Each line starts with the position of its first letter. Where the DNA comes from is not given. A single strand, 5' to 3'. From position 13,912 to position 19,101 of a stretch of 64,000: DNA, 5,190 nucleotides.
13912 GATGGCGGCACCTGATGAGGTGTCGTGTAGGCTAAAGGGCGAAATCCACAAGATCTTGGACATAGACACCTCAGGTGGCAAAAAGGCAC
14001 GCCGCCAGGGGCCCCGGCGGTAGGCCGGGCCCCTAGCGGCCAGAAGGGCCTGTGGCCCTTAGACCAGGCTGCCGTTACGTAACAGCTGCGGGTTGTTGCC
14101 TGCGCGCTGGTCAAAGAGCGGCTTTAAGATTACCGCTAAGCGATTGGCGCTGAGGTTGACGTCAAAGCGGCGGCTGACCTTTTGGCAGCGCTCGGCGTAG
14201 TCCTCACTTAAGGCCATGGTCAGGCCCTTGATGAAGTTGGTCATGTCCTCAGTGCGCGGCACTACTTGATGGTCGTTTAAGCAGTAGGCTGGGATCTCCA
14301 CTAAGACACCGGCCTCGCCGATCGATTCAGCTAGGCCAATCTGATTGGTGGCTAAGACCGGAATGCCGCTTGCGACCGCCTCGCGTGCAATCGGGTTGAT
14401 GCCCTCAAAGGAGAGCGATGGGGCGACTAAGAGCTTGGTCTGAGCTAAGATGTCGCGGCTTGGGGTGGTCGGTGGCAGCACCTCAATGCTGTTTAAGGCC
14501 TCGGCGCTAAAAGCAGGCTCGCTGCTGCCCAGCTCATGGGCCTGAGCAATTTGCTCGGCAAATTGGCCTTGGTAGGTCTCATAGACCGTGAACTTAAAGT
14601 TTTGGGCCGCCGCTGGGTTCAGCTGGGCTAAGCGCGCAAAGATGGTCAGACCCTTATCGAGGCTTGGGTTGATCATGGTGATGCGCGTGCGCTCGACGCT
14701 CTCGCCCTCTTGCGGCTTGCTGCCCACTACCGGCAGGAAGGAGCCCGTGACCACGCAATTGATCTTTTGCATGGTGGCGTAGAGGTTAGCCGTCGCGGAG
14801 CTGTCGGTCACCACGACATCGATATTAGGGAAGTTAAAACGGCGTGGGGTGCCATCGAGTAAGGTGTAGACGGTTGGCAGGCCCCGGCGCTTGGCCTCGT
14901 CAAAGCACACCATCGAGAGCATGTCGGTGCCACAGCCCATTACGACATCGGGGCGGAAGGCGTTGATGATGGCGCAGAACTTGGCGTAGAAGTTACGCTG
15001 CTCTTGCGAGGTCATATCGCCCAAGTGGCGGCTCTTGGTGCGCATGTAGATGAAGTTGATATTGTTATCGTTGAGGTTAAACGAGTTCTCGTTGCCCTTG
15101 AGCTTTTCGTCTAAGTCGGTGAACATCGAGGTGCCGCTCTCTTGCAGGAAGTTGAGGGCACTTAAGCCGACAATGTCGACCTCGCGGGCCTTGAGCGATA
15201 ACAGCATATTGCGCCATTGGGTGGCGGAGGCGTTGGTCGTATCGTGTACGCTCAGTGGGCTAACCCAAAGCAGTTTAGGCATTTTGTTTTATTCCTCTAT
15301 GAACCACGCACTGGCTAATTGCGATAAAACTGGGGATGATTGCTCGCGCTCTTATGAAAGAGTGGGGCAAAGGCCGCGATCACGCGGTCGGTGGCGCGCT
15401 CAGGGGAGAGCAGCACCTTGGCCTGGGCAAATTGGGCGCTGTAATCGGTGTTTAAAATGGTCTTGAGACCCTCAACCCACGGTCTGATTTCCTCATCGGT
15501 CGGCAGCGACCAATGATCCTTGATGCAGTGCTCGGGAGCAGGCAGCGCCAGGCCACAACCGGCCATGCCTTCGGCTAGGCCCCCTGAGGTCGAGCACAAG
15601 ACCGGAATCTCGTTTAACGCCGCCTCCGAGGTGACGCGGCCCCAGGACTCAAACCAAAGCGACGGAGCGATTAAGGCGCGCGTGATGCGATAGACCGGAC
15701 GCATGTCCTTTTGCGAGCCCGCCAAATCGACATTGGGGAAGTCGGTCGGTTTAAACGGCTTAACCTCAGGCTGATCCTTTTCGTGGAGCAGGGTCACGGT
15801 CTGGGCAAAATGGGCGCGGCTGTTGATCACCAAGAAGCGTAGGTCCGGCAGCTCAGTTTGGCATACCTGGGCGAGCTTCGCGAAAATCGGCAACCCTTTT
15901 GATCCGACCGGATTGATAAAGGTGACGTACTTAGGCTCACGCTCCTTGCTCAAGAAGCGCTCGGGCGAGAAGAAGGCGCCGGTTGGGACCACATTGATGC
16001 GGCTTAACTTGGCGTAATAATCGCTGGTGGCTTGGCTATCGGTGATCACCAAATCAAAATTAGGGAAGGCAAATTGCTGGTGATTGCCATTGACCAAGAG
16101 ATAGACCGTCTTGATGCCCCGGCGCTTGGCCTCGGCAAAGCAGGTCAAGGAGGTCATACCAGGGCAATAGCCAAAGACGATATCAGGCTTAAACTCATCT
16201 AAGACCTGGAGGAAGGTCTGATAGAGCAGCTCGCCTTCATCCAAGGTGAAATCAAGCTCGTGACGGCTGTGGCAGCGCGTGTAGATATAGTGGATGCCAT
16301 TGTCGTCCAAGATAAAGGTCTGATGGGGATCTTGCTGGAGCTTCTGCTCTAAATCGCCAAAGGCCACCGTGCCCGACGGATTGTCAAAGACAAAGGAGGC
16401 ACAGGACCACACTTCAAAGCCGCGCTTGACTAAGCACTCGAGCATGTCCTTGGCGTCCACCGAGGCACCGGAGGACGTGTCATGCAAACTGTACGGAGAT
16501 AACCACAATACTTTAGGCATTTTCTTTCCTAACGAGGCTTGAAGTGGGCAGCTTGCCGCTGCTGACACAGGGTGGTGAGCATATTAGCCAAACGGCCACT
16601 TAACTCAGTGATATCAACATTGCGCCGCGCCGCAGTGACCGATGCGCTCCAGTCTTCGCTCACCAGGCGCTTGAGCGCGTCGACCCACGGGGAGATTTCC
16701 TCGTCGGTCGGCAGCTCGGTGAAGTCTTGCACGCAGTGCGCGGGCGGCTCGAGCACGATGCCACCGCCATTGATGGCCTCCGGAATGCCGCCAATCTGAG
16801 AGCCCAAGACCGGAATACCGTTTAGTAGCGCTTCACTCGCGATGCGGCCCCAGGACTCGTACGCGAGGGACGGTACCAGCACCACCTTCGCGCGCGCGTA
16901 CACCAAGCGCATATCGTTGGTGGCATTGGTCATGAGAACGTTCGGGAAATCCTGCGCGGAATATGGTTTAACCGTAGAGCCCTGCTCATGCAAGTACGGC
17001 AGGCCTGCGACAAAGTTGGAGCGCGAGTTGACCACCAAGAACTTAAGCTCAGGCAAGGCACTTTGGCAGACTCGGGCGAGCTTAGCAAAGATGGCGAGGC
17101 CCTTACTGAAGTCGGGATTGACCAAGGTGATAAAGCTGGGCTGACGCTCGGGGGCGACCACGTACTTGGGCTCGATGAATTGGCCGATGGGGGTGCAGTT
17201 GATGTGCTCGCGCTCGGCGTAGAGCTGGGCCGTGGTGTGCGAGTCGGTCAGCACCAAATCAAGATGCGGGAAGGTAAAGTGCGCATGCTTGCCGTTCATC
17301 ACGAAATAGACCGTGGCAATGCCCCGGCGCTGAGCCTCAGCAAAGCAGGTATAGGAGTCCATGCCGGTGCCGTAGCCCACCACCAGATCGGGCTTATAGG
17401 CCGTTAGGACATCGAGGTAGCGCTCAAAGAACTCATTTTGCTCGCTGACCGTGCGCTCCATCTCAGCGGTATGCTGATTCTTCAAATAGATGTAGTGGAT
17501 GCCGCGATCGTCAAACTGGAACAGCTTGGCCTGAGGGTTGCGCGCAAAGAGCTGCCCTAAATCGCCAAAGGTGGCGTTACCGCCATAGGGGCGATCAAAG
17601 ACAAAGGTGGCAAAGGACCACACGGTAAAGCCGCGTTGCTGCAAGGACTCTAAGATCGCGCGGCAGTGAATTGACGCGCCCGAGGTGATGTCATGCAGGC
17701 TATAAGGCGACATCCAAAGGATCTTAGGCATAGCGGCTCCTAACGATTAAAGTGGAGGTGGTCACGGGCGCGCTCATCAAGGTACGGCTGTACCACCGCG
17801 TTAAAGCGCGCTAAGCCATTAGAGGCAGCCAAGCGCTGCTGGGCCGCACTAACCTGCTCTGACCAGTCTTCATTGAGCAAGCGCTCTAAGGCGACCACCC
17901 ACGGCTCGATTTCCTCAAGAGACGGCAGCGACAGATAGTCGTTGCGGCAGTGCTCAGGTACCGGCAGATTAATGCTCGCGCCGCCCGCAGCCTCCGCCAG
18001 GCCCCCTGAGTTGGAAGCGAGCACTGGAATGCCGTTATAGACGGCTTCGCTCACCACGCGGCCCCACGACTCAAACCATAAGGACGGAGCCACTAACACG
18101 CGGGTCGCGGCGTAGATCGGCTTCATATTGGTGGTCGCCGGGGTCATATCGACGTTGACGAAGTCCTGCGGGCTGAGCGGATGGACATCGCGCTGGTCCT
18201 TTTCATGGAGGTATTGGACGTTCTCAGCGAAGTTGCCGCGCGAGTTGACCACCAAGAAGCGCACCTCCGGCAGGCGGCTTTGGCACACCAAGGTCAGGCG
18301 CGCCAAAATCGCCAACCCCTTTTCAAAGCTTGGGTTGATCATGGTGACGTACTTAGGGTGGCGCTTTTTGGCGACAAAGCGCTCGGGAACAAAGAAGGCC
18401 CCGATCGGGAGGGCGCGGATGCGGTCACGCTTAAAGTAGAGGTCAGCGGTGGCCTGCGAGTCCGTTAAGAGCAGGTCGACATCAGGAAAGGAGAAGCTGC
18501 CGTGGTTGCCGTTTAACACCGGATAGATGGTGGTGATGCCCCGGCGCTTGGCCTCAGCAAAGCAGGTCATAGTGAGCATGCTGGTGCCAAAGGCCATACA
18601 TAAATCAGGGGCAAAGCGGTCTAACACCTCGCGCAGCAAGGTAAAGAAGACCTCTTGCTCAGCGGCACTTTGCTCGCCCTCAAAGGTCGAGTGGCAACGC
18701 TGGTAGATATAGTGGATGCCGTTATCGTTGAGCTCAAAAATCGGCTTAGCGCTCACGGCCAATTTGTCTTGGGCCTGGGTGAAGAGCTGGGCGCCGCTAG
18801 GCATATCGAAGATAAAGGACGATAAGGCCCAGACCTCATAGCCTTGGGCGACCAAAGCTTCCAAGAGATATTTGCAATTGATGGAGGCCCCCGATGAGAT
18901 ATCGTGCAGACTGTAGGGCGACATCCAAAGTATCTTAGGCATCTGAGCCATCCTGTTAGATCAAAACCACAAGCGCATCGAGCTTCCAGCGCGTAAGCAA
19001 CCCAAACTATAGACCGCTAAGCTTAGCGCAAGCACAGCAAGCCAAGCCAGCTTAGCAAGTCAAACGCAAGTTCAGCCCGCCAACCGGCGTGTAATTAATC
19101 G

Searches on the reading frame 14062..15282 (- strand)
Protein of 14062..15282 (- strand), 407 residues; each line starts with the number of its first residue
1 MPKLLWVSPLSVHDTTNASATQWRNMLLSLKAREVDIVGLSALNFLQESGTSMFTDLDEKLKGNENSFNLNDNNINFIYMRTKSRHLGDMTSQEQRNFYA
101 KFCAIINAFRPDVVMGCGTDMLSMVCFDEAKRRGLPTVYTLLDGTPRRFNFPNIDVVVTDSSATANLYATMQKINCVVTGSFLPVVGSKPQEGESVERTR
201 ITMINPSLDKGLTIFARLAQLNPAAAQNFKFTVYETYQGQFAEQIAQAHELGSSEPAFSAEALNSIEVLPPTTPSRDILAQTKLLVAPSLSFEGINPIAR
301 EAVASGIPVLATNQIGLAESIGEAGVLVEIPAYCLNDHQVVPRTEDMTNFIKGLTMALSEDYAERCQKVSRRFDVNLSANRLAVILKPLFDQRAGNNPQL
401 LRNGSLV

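Call 7: search_protein_families(library=pfam, proteins=[window:14062-15282:-], max_evalue=0.1)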
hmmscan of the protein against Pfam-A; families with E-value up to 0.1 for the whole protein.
window:14062-15282:- (407 aa): 3 families
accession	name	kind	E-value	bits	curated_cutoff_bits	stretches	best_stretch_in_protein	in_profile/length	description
PF13692.12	Glyco_trans_1_4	-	2e-08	35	27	1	262-329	56-125/142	Glycosyl transferases group 1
PF20706.3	GT4-conflict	-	2.8e-06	27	26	1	266-348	263-345/385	Family 4 Glycosyltransferase in conflict systems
PF00534.26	Glycos_transf_1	-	0.00035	20.6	26.4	1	276-327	87-139/172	Glycosyl transferases group 1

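Call 38: search_protein_families(library=padloc, proteins=[window:14062-15282:-], max_evalue=0.01)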
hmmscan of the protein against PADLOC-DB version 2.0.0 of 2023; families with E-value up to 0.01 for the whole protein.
window:14062-15282:- (407 aa): 1 family
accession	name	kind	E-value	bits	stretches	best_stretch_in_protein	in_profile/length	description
PDLC01380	Csn2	-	0.0022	15.9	1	43-96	16-69/219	CAS-II-A; acquisition_associated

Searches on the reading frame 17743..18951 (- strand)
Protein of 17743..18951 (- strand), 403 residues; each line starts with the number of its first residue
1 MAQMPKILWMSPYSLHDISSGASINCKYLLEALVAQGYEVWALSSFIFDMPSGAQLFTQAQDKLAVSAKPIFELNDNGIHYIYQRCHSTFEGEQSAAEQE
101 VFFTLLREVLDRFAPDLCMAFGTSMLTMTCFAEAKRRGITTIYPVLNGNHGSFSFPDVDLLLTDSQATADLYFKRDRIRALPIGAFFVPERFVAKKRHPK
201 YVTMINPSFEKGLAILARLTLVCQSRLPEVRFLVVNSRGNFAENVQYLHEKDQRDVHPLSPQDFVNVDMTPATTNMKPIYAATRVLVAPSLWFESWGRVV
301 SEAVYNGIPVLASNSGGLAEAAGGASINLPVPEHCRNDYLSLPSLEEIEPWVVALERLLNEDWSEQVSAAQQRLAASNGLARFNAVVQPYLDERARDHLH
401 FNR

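Call 7: search_protein_families(library=pfam, proteins=[window:17743-18951:-], max_evalue=0.1)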
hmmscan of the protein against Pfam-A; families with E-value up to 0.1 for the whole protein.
window:17743-18951:- (403 aa): 3 families
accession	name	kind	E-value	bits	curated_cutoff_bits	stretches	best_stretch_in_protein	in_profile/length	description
PF00534.26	Glycos_transf_1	-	6.5e-09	36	26.4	1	266-322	74-131/172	Glycosyl transferases group 1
PF13692.12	Glyco_trans_1_4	-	3.9e-08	34.1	27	1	265-322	59-115/142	Glycosyl transferases group 1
PF20706.3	GT4-conflict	-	0.00032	20.2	26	1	260-322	256-320/385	Family 4 Glycosyltransferase in conflict systems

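Call 38: search_protein_families(library=padloc, proteins=[window:17743-18951:-], max_evalue=0.01)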
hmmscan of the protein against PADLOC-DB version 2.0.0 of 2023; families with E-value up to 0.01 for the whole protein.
window:17743-18951:- (403 aa): 0 families
